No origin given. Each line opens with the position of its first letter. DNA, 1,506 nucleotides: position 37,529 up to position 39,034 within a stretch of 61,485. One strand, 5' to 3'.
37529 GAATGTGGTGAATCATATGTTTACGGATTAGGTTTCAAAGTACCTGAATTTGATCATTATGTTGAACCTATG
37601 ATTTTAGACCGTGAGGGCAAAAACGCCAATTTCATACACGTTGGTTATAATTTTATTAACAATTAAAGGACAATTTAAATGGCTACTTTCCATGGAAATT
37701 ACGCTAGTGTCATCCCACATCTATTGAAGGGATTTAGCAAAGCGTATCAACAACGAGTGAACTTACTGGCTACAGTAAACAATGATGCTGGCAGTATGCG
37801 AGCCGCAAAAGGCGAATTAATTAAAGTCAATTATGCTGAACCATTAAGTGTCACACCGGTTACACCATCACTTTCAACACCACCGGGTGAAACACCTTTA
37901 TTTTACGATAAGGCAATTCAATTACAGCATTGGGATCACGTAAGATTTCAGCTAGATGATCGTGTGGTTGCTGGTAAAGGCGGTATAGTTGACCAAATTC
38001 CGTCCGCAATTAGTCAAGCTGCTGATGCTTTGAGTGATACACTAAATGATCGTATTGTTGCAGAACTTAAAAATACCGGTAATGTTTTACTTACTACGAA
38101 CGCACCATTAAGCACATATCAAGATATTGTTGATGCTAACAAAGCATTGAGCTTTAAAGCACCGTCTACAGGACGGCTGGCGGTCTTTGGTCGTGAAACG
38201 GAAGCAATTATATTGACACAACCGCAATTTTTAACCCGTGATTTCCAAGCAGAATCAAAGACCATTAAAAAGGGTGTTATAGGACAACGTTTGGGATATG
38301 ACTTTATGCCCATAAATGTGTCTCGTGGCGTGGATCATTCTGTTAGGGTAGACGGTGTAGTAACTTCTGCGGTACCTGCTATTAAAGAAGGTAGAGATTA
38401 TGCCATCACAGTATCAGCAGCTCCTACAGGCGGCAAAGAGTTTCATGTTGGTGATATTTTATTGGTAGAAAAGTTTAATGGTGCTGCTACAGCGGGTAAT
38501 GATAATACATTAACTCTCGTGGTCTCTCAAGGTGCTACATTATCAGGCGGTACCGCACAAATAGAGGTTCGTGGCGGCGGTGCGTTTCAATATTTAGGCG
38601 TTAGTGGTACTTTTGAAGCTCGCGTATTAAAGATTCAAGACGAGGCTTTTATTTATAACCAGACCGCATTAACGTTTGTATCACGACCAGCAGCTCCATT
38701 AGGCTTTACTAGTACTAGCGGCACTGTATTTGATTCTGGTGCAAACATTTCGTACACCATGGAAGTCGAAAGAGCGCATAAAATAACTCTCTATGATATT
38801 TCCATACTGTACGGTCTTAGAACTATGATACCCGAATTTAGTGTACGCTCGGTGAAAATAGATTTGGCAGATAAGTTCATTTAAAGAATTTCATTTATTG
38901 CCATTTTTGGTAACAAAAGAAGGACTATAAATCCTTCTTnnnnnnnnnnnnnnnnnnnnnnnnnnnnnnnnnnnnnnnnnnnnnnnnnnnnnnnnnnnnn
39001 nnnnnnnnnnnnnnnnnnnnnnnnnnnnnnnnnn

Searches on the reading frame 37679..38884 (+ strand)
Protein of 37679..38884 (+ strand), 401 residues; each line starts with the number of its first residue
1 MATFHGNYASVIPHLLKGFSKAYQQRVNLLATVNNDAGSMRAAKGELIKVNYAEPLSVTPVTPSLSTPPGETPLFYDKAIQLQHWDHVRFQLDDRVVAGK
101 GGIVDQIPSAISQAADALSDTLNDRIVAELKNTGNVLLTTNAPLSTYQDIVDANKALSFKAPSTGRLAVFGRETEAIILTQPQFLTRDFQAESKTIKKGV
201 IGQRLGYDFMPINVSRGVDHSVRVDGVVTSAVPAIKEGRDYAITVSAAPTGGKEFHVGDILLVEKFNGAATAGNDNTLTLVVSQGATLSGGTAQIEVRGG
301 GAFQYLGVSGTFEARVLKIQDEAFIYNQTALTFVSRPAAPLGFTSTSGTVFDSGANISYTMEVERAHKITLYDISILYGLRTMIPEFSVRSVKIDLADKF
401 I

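Call 9: search_protein_families(library=pfam, proteins=[window:37679-38884:+], max_evalue=0.01)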
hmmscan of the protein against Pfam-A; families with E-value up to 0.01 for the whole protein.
window:37679-38884:+ (401 aa): 1 family
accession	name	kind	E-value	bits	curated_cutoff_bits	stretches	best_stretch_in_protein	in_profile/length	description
PF11651.14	P22_CoatProtein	-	0.00032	20.1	24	1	111-387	105-416/423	P22 coat protein - gene protein 5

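Call 16: find_homologous_proteins(query=window:37679-38884:+)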
Query window:37679-38884:+ (401 aa): 2 proteins with E <= 0.001 among 8000 candidates.
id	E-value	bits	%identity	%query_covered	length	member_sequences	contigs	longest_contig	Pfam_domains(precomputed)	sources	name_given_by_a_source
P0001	2.7e-259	877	100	100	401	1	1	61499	-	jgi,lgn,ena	-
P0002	5.0e-95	337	44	97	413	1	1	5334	-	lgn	-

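Call 17: find_encoding_contigs(protein=P0001, flank=2000, max_places=4)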
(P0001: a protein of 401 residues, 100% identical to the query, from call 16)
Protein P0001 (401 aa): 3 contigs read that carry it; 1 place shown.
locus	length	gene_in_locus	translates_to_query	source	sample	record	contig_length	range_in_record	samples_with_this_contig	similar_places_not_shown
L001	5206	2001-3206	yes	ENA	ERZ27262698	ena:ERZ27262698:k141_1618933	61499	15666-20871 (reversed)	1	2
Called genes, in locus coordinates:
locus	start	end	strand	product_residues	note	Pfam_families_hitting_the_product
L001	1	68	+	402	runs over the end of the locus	-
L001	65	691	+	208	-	-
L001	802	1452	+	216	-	-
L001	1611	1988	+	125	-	-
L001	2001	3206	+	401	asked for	-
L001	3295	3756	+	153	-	-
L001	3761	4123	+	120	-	-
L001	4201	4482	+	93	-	-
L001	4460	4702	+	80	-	-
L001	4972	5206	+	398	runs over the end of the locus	-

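Call 18: find_encoding_contigs(protein=P0002, flank=10000, max_places=4)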
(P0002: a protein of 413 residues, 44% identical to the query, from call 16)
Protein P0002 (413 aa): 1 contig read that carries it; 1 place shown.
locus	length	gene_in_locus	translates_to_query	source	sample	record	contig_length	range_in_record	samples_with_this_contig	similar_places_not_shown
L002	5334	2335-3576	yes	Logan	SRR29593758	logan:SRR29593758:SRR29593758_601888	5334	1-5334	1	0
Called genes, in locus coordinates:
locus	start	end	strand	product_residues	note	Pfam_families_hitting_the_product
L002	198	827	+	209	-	-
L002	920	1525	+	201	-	-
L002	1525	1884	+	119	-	-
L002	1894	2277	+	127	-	-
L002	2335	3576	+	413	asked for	-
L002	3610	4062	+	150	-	-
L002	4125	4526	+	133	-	-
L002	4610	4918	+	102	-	-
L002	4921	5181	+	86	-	-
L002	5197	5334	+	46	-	?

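Call 71: find_related_loci(query=A3, collection=viral_contigs, flank=10000)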
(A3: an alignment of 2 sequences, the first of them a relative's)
Query A3 (401 aa) in viral_contigs; peptide patterns used: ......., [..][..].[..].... (x = any residue, [..] = any of these).
33 stretches matched a pattern, but none encodes a relative of the query by tblastn (E <= 1e-3).
